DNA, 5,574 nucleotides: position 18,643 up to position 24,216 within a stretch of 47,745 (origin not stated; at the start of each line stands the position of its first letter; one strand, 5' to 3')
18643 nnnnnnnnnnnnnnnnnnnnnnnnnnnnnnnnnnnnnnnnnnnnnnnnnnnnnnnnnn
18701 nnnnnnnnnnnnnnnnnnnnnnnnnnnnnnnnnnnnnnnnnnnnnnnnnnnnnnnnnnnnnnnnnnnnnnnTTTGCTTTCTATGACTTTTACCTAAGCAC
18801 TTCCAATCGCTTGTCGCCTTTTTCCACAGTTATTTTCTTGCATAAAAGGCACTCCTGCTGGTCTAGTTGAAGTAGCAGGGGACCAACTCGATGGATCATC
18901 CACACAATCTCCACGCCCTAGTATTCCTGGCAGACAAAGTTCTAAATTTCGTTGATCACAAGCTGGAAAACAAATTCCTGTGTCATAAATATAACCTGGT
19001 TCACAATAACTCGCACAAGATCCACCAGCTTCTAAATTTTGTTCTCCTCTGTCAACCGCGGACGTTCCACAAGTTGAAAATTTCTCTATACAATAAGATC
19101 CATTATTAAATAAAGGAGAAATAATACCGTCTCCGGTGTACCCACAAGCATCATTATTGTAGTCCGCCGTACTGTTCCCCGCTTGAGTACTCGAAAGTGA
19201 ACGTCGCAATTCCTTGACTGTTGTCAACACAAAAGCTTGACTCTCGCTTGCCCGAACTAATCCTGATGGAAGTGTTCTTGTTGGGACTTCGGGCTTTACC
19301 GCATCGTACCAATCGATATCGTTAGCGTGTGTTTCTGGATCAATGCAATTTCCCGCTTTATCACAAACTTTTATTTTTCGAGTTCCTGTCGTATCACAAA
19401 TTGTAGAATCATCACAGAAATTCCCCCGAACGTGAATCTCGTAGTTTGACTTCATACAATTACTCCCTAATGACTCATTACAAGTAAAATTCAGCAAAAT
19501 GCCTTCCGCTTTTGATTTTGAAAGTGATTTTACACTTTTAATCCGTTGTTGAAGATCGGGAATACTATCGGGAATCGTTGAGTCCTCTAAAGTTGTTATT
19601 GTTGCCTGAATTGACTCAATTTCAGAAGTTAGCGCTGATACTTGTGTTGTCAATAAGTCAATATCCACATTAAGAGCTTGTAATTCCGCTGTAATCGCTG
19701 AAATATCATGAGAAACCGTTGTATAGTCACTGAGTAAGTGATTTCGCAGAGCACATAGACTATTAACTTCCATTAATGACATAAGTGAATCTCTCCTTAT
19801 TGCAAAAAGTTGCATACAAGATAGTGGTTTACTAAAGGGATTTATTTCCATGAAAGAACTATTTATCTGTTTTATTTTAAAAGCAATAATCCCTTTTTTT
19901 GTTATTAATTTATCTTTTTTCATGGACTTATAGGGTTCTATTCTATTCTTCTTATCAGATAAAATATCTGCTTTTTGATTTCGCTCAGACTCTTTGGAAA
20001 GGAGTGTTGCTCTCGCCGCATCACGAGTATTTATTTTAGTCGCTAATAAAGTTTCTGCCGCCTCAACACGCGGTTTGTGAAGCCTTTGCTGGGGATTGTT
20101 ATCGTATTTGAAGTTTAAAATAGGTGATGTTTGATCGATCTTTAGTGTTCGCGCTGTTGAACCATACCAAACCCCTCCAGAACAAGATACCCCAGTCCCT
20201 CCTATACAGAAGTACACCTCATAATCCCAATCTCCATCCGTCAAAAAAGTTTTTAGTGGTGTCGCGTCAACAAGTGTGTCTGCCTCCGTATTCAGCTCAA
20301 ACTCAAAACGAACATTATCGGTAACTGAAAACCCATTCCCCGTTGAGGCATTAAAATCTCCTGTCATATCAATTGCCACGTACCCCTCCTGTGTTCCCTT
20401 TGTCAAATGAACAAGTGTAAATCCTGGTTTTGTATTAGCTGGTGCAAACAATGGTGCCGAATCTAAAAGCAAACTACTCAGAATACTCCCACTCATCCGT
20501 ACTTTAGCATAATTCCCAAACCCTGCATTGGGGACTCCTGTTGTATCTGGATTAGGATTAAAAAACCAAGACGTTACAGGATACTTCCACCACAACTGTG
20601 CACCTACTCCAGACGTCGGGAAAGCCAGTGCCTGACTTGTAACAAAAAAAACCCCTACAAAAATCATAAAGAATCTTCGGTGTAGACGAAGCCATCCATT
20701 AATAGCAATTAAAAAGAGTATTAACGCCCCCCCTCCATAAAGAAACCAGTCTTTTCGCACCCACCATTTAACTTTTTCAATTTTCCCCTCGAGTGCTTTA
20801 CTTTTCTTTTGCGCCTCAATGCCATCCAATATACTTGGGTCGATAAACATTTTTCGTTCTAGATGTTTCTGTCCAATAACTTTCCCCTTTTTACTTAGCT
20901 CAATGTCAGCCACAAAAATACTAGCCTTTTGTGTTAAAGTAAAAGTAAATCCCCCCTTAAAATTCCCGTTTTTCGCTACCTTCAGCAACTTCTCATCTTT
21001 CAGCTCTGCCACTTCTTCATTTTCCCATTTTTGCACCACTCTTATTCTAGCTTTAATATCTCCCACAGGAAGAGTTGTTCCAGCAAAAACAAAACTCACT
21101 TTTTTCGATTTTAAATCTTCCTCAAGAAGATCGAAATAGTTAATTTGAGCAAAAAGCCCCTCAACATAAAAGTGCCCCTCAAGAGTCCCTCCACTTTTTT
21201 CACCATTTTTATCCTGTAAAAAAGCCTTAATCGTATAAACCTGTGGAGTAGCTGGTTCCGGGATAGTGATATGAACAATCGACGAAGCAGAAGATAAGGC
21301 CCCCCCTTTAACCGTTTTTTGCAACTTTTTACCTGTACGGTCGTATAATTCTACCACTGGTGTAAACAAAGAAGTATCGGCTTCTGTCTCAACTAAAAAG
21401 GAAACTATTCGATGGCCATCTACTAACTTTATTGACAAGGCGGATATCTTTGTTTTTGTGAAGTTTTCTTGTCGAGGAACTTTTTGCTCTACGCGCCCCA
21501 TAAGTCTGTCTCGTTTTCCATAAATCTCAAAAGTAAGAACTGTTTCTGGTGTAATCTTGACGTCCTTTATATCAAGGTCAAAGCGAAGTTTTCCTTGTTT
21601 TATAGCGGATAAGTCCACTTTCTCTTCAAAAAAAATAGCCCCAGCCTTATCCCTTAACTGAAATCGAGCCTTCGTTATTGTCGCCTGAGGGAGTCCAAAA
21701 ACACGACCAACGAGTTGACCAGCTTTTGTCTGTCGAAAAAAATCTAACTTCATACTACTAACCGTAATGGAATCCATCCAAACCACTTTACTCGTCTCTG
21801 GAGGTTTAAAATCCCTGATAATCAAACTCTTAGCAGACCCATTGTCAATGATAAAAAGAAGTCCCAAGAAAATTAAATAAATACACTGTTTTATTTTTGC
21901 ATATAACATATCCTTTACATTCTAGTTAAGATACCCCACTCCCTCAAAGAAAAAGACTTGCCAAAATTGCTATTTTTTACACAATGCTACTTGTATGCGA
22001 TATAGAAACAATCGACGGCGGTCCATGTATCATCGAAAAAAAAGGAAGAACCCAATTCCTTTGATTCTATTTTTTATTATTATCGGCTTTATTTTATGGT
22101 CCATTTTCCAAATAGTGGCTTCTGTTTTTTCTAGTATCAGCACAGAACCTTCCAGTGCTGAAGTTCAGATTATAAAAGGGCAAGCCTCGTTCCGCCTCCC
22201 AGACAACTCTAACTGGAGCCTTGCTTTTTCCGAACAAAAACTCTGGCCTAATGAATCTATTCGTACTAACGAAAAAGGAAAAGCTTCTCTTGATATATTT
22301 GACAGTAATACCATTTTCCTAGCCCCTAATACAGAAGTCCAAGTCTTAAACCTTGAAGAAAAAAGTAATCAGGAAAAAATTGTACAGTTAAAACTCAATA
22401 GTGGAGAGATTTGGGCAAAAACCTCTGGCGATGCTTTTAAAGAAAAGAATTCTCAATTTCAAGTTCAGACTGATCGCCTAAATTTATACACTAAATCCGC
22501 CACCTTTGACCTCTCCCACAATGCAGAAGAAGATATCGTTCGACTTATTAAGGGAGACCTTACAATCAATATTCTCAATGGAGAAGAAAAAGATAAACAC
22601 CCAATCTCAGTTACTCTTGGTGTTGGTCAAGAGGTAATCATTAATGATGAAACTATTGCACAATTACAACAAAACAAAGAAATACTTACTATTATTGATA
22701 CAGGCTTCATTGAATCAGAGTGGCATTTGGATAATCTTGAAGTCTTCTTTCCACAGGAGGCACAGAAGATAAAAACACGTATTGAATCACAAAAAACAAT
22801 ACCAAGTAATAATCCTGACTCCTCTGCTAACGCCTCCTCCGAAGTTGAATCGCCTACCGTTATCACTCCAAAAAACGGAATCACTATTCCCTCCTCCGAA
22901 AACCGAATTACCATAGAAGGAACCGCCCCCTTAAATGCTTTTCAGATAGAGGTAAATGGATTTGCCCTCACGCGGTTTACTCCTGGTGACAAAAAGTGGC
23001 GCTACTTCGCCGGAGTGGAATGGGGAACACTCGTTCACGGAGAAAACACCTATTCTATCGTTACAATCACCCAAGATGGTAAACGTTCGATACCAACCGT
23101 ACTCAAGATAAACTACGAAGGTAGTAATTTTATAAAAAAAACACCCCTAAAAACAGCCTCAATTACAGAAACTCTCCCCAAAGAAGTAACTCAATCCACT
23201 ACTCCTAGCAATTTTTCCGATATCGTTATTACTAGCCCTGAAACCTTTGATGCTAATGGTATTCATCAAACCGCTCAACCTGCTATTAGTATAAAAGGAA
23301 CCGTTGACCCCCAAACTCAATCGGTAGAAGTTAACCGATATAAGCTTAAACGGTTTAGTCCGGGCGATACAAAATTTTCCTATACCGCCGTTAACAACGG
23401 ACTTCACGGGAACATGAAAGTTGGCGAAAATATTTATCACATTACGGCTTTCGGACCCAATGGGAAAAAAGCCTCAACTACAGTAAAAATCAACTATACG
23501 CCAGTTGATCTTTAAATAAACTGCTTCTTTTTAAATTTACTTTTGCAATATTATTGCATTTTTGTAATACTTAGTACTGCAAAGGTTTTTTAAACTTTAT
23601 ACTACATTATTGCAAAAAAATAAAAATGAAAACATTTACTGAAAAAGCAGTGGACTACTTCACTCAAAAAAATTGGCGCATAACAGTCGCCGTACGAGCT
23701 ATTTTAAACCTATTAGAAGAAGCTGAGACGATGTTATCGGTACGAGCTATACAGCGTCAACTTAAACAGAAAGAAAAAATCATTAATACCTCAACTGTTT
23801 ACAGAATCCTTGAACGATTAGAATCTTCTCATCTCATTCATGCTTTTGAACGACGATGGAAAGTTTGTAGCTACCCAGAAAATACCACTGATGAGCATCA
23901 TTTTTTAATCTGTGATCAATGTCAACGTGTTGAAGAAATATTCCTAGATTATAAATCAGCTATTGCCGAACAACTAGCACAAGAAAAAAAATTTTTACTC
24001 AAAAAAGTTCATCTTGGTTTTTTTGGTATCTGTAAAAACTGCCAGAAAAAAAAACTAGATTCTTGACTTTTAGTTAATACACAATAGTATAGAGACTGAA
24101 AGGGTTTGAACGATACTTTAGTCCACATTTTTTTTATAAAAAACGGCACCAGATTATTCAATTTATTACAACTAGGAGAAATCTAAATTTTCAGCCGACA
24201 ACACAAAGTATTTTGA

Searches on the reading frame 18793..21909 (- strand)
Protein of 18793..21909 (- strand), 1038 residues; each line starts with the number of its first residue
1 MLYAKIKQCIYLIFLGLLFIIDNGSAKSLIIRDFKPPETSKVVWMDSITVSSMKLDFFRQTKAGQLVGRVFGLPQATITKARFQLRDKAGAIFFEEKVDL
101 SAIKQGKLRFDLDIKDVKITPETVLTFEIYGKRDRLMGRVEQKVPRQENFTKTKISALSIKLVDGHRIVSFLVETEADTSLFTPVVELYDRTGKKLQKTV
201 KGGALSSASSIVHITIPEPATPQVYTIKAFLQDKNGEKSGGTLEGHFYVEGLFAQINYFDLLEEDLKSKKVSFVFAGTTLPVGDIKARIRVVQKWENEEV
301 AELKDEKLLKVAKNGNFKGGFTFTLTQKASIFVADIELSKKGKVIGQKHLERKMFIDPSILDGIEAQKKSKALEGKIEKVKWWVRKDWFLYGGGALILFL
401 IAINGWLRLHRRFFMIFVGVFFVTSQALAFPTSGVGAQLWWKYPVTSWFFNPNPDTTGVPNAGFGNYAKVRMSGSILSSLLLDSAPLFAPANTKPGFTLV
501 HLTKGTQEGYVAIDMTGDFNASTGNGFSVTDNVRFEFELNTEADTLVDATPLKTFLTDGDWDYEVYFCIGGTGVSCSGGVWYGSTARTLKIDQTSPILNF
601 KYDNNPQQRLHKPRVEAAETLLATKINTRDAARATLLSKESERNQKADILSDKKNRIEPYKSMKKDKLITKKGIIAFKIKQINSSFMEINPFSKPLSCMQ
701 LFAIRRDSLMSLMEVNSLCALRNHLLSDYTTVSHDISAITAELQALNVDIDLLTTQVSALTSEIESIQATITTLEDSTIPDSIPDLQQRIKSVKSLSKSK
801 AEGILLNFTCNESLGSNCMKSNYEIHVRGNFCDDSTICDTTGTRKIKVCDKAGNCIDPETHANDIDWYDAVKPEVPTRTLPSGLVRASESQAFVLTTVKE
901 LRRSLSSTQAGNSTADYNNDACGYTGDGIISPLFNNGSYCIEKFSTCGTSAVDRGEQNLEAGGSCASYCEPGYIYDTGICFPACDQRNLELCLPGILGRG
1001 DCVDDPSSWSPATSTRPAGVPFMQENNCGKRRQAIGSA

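Call 8: search_protein_families(library=pfam, proteins=[window:18793-21909:-], max_evalue=0.001)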
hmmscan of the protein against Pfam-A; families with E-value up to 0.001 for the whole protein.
window:18793-21909:- (1038 aa): 0 families

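Call 79: search_protein_families(library=pfam, proteins=[window:18793-21909:-], max_evalue=0.1)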
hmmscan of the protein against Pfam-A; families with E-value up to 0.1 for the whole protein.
window:18793-21909:- (1038 aa): 5 families
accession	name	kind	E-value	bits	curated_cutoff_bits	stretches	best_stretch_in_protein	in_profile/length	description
PF23203.1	KIF21A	-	0.035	14.3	28.5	1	738-800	66-127/161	KIF21A-like domain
PF11559.13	ADIP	-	0.05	14.1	34.3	1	708-776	32-101/151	Afadin- and alpha -actinin-Binding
PF06009.19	Laminin_II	-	0.083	13.3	33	1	725-798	15-83/138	Laminin Domain II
PF09454.15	Vps23_core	-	0.084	13.3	26.8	0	751-798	7-53/64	Vps23 core domain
PF10473.14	CENP-F_leu_zip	-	0.097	13.2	34.5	1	730-777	55-102/140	Leucine-rich repeats of kinetochore protein Cenp-F/LEK1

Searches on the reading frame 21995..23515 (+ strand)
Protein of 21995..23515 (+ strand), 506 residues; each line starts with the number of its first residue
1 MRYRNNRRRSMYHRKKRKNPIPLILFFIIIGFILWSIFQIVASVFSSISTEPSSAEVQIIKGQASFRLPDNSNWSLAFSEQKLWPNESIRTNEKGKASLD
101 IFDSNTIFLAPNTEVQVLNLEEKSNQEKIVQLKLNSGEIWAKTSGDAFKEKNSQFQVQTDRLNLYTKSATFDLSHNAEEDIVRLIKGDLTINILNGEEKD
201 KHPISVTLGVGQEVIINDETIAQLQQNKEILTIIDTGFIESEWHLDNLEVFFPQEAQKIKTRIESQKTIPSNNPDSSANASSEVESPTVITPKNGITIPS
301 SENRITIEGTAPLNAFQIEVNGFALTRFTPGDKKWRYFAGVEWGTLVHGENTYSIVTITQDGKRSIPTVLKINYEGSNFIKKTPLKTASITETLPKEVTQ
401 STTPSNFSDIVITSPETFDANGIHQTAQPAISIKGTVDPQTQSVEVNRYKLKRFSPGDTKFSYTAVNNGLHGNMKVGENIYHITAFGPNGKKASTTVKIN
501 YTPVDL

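Call 8: search_protein_families(library=pfam, proteins=[window:21995-23515:+], max_evalue=0.001)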
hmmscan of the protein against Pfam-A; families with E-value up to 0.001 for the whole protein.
window:21995-23515:+ (506 aa): 1 family
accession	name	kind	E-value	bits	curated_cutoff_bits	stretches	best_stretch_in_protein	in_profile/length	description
PF04773.18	FecR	-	2.2e-08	34.9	24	1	88-187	2-94/97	FecR protein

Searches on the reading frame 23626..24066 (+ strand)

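Call 8: search_protein_families(library=pfam, proteins=[window:23626-24066:+], max_evalue=0.001)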
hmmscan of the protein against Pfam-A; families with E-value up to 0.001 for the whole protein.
window:23626-24066:+ (146 aa): 1 family
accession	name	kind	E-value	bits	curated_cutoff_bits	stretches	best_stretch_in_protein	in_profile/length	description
PF01475.25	FUR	-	3.5e-19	69.5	23.1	1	15-131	2-119/121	Ferric uptake regulator family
